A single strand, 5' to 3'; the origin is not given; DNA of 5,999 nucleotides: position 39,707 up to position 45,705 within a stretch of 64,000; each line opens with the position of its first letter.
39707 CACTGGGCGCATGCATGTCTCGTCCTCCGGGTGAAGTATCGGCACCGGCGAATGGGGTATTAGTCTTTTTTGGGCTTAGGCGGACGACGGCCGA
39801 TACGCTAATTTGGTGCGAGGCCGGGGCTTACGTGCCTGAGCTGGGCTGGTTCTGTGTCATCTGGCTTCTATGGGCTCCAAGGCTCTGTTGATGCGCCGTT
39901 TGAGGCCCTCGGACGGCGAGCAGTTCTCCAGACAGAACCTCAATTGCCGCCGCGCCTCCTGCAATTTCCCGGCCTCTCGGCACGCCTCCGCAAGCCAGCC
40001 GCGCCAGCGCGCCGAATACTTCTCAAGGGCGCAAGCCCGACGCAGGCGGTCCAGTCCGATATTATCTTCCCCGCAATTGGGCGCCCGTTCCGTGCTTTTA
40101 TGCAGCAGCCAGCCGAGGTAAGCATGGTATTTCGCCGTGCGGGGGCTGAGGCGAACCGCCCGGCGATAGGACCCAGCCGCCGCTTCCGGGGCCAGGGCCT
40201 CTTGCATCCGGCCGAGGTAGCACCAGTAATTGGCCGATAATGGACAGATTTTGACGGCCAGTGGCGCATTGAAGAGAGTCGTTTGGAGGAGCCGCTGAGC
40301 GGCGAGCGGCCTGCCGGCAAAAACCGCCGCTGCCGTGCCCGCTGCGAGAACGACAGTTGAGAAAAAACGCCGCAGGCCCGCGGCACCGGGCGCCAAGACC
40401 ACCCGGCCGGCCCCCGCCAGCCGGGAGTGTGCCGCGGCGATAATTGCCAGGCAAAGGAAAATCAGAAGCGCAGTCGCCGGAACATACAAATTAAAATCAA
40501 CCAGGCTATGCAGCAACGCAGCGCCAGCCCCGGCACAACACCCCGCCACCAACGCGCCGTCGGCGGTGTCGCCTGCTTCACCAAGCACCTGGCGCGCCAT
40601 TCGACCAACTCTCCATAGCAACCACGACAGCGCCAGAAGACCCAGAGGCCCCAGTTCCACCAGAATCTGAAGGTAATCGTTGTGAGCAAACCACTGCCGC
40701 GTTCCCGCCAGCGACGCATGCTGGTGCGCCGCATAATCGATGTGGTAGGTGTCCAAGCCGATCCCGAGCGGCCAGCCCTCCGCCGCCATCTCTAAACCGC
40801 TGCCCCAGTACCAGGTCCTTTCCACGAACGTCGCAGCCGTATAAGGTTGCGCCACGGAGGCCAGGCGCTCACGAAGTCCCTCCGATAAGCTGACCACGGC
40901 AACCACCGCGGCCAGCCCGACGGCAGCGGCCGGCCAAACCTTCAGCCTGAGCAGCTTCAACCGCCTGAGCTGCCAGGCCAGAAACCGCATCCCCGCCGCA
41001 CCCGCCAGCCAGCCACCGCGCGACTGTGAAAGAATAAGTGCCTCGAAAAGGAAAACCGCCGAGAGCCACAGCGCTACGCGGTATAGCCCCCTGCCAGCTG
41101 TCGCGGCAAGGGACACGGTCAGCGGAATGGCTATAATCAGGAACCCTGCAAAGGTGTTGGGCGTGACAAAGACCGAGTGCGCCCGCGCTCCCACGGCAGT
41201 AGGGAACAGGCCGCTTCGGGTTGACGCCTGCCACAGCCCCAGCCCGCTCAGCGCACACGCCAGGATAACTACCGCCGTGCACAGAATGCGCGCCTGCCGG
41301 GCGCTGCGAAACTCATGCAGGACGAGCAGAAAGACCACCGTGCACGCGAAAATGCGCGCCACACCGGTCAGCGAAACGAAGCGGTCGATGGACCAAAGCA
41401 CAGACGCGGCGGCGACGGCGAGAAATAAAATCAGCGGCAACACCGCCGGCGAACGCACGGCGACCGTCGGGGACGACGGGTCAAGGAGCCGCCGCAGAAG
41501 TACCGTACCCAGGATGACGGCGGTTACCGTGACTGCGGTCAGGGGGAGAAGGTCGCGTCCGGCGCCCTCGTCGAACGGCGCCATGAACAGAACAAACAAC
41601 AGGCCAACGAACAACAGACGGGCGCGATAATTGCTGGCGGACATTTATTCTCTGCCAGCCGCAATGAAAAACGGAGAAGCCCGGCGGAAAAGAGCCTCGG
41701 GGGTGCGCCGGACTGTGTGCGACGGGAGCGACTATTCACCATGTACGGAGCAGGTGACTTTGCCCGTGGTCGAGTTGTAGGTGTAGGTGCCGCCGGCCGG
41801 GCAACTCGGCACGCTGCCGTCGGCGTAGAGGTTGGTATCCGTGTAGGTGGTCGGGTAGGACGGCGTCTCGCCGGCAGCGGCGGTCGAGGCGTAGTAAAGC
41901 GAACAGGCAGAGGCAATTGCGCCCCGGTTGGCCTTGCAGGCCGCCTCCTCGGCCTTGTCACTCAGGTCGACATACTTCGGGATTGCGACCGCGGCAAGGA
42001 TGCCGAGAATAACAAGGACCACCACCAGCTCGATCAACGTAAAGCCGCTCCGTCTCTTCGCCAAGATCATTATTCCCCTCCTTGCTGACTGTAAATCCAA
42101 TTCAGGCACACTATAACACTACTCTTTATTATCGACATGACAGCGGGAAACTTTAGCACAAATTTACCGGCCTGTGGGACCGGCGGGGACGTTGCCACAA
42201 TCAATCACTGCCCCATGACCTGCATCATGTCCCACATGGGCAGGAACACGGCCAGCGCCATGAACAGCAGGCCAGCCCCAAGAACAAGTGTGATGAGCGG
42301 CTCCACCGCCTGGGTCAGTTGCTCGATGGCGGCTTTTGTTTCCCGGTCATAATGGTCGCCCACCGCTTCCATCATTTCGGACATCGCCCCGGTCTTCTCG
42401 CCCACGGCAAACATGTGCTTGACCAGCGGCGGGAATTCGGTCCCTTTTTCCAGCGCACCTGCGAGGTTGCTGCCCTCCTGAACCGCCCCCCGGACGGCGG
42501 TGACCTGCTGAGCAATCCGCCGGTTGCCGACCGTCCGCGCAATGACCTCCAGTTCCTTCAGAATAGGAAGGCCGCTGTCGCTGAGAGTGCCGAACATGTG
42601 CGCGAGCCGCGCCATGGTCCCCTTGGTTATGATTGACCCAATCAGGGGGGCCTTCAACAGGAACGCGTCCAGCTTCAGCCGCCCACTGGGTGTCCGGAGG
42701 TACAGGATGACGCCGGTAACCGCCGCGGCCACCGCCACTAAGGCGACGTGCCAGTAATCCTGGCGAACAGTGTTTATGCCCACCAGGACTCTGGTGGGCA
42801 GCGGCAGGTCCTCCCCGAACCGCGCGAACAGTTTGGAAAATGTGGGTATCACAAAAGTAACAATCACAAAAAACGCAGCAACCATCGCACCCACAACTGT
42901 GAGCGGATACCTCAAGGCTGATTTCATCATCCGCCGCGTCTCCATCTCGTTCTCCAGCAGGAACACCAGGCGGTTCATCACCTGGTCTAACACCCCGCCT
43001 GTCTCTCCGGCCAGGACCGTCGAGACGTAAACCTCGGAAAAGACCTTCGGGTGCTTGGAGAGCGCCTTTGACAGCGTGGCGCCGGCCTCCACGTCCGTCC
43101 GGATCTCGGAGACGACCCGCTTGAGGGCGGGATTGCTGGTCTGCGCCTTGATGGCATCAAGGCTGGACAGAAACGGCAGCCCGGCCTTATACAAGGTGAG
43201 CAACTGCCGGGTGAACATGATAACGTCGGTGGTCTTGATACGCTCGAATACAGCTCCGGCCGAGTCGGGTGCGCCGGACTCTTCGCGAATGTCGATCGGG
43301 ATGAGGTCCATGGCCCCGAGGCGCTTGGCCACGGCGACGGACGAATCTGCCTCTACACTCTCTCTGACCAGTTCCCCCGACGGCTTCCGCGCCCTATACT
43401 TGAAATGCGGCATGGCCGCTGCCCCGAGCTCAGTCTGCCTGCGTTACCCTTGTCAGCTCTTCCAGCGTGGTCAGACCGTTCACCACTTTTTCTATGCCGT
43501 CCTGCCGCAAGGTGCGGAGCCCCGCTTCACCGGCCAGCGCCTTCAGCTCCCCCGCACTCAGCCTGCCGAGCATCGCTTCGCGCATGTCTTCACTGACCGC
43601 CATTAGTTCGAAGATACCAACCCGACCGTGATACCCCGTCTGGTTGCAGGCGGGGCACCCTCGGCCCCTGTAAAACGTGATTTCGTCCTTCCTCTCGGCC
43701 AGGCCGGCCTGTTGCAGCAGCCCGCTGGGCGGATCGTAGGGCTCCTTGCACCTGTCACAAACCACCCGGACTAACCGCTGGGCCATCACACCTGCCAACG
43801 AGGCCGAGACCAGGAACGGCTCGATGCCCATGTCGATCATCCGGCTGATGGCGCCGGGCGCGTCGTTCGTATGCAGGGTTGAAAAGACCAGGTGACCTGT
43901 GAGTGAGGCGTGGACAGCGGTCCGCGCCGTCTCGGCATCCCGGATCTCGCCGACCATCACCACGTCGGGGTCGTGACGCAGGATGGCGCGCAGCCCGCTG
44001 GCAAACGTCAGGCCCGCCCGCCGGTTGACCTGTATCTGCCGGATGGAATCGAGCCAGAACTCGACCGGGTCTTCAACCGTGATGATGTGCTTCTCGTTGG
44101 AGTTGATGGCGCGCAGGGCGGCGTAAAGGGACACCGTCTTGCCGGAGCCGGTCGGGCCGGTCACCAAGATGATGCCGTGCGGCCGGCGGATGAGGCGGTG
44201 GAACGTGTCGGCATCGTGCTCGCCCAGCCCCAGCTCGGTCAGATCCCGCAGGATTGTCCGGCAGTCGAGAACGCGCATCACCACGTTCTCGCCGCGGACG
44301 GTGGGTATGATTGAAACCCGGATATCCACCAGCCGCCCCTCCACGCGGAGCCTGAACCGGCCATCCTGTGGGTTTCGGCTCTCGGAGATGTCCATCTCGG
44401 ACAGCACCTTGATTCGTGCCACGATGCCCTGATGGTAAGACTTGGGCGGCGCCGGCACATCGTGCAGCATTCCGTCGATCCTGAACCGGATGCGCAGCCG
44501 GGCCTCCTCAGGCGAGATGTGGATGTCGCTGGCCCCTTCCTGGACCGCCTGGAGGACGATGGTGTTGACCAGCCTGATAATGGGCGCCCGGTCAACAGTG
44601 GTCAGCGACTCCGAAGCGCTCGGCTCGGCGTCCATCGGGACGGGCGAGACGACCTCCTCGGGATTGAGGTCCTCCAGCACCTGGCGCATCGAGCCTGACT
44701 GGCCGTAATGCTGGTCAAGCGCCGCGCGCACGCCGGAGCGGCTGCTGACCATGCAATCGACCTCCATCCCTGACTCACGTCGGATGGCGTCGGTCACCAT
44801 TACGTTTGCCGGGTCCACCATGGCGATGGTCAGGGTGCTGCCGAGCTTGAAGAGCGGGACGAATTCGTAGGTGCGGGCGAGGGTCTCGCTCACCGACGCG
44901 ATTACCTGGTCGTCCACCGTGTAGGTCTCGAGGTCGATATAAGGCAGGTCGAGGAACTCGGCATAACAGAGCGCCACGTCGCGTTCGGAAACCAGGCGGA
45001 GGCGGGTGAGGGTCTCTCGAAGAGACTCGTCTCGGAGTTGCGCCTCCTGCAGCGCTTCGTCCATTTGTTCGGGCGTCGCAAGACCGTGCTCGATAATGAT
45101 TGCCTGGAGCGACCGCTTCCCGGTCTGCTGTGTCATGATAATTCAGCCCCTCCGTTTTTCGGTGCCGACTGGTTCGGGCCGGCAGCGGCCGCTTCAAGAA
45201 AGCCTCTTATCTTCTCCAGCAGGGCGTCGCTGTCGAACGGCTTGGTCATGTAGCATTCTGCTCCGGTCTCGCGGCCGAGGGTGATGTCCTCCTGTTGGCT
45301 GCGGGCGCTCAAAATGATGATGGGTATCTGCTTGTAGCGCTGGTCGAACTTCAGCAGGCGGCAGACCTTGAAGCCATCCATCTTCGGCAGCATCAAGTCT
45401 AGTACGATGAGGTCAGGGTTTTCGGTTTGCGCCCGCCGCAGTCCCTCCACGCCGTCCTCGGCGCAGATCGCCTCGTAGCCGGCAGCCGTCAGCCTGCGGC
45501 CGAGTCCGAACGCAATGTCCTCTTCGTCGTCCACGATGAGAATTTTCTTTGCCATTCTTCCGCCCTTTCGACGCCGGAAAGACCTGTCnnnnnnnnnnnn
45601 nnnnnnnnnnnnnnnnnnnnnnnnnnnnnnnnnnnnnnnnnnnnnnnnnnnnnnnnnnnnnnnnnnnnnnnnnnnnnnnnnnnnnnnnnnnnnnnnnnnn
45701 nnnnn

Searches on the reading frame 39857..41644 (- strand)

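Call 83: search_protein_families(library=pfam, proteins=[window:39857-41644:-], max_evalue=0.00001)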
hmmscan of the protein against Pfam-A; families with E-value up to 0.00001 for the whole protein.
window:39857-41644:- (595 aa): 1 family
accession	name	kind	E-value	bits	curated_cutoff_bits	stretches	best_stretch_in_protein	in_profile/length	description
PF04932.20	Wzy_C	-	1.7e-18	67.3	31.7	1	195-339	2-148/149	O-Antigen ligase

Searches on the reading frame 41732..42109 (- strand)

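Call 83: search_protein_families(library=pfam, proteins=[window:41732-42109:-], max_evalue=0.00001)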
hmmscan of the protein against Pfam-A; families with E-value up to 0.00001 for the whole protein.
window:41732-42109:- (125 aa): 1 family
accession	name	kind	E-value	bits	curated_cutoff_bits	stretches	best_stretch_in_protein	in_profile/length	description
PF07963.17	N_methyl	-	1.2e-09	37.7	21.2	1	18-43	2-27/27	Prokaryotic N-terminal methylation motif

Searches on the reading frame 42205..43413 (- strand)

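Call 83: search_protein_families(library=pfam, proteins=[window:42205-43413:-], max_evalue=0.00001)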
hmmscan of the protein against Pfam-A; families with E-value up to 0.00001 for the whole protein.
window:42205-43413:- (402 aa): 1 family
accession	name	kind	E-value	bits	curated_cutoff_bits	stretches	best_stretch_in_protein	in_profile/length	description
PF00482.28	T2SSF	-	1.6e-53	180.3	25.2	2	67-190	1-125/125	Type II secretion system (T2SS), protein F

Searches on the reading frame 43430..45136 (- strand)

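Call 83: search_protein_families(library=pfam, proteins=[window:43430-45136:-], max_evalue=0.00001)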
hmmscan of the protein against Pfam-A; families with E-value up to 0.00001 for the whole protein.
window:43430-45136:- (568 aa): 2 families
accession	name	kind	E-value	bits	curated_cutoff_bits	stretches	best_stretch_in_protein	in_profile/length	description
PF00437.27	T2SSE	-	5.7e-137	456.7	24.9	1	181-563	3-370/370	Type II/IV secretion system protein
PF05157.20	MshEN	-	2.8e-19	69.3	23.1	1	62-149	1-89/90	MshEN domain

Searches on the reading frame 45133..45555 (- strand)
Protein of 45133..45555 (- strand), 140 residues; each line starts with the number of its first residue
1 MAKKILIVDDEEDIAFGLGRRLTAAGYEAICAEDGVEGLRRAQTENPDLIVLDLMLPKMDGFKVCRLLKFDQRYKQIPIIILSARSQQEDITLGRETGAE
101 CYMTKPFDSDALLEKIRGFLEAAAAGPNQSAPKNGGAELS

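Call 83: search_protein_families(library=pfam, proteins=[window:45133-45555:-], max_evalue=0.00001)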
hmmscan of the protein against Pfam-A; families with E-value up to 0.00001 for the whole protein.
window:45133-45555:- (140 aa): 1 family
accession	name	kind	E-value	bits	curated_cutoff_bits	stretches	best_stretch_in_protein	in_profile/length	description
PF00072.30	Response_reg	-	6.5e-27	94.3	30.2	1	5-117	1-111/111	Response regulator receiver domain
